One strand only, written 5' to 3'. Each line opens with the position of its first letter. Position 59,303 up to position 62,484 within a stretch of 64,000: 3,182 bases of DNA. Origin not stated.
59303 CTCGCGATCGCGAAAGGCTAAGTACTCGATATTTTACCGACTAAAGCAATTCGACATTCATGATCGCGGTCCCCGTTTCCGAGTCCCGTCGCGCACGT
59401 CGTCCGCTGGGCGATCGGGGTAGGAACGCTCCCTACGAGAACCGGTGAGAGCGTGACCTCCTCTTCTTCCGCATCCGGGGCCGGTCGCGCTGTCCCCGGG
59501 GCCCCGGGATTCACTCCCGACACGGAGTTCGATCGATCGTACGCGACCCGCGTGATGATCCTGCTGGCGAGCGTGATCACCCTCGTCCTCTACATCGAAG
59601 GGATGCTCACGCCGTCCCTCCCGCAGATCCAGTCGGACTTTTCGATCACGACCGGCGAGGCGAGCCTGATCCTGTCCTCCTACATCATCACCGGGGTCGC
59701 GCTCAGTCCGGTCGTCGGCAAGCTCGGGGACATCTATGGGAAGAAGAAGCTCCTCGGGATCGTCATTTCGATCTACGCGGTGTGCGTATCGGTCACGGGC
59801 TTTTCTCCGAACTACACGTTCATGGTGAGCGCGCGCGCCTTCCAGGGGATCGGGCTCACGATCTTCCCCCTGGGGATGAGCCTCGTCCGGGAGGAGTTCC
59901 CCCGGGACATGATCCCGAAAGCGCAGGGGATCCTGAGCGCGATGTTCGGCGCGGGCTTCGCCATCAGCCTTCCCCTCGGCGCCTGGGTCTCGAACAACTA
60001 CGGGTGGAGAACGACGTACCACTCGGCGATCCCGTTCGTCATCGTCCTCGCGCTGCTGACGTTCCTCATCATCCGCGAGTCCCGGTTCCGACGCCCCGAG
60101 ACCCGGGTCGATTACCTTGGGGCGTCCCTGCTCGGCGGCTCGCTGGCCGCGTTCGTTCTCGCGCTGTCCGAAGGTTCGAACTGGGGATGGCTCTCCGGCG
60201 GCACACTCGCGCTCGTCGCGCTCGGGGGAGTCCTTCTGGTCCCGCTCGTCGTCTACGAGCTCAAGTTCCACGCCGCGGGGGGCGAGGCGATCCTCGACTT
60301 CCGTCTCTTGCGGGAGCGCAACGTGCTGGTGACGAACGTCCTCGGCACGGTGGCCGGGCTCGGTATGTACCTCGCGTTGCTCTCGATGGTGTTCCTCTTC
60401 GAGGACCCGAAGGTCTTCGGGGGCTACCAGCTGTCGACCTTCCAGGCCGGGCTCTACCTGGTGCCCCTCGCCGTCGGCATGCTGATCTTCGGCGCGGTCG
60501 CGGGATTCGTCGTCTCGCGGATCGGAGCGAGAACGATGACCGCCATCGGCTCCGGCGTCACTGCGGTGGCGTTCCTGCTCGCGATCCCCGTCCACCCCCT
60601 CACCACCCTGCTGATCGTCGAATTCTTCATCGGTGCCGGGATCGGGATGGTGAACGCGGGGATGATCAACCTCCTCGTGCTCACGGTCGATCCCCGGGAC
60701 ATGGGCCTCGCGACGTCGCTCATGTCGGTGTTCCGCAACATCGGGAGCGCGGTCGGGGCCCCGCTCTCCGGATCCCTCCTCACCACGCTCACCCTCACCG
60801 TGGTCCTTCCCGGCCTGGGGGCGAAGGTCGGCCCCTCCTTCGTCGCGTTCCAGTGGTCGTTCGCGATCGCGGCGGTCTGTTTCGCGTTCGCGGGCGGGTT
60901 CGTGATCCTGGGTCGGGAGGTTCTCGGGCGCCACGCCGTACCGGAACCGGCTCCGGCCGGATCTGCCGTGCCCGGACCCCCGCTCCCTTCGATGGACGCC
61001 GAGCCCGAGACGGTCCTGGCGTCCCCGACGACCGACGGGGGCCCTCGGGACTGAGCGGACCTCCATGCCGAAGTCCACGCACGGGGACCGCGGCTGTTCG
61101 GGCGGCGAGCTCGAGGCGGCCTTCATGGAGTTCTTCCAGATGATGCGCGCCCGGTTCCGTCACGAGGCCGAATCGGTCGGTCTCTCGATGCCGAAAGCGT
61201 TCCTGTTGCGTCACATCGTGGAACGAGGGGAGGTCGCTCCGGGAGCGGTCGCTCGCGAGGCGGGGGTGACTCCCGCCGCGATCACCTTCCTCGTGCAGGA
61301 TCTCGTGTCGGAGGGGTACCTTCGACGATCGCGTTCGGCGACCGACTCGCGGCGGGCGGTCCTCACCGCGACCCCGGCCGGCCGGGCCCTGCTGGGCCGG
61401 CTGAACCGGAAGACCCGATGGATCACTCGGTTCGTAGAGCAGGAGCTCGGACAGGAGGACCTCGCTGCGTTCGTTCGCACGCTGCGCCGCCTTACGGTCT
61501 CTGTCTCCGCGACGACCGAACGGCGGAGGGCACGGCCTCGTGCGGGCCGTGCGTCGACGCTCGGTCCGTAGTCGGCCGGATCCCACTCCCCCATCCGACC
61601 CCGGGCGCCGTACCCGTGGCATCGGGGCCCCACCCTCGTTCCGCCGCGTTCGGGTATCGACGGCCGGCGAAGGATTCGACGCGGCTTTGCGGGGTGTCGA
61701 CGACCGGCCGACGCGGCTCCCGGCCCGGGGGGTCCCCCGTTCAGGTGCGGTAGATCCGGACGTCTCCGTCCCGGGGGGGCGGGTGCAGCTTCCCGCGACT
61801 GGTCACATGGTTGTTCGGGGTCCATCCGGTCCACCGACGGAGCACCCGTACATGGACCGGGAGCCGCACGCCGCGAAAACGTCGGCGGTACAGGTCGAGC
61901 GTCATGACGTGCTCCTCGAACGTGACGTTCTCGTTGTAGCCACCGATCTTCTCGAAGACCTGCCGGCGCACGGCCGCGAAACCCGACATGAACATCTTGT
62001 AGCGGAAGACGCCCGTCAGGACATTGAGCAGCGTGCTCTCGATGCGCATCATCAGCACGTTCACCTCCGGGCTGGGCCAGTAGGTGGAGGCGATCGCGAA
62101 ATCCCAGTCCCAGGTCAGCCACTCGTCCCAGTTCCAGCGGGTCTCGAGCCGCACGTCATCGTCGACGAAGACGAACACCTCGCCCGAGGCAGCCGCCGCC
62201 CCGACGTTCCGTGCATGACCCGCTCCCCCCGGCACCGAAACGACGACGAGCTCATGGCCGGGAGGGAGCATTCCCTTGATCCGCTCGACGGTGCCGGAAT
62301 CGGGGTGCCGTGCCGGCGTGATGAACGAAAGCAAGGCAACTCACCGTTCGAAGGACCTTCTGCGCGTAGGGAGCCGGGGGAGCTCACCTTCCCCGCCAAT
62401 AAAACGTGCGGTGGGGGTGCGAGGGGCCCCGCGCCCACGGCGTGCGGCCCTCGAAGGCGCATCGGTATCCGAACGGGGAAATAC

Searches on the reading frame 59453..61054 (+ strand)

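Call 15: search_protein_families(library=pfam, proteins=[window:59453-61054:+])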
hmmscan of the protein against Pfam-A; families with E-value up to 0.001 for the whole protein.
window:59453-61054:+ (533 aa): 2 families
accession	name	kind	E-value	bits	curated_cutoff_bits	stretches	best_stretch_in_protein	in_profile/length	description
PF07690.21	MFS_1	-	1.9e-45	155.7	33.4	2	40-340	3-248/347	Major Facilitator Superfamily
PF00083.30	Sugar_tr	-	1.2e-07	31.4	22.3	1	67-210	45-194/452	Sugar (and other) transporter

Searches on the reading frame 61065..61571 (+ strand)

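Call 15: search_protein_families(library=pfam, proteins=[window:61065-61571:+])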
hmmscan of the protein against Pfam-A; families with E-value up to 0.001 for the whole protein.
window:61065-61571:+ (168 aa): 3 families
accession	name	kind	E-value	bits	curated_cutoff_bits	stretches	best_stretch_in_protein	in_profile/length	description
PF12802.13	MarR_2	-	1.4e-08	35.2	27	1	39-97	2-61/61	MarR family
PF01047.28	MarR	-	5.2e-07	29.9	24.6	1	40-96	1-57/59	MarR family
PF22381.2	Staph_reg_Sar_Rot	-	0.00018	22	27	1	36-108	8-80/85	Transcriptional regulator SarA/Rot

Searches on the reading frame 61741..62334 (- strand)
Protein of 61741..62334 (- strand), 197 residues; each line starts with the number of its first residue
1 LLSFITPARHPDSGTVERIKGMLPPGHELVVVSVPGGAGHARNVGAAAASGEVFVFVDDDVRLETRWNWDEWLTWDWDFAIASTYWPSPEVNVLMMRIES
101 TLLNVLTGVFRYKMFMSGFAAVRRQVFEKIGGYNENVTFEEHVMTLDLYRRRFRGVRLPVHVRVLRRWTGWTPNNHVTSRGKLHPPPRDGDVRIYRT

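Call 15: search_protein_families(library=pfam, proteins=[window:61741-62334:-])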
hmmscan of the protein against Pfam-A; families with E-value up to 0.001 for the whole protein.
window:61741-62334:- (197 aa): 1 family
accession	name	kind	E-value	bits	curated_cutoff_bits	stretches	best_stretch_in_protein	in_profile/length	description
PF00535.33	Glycos_transf_2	-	6.8e-05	23.3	23.3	1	31-130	57-167/168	Glycosyl transferase family 2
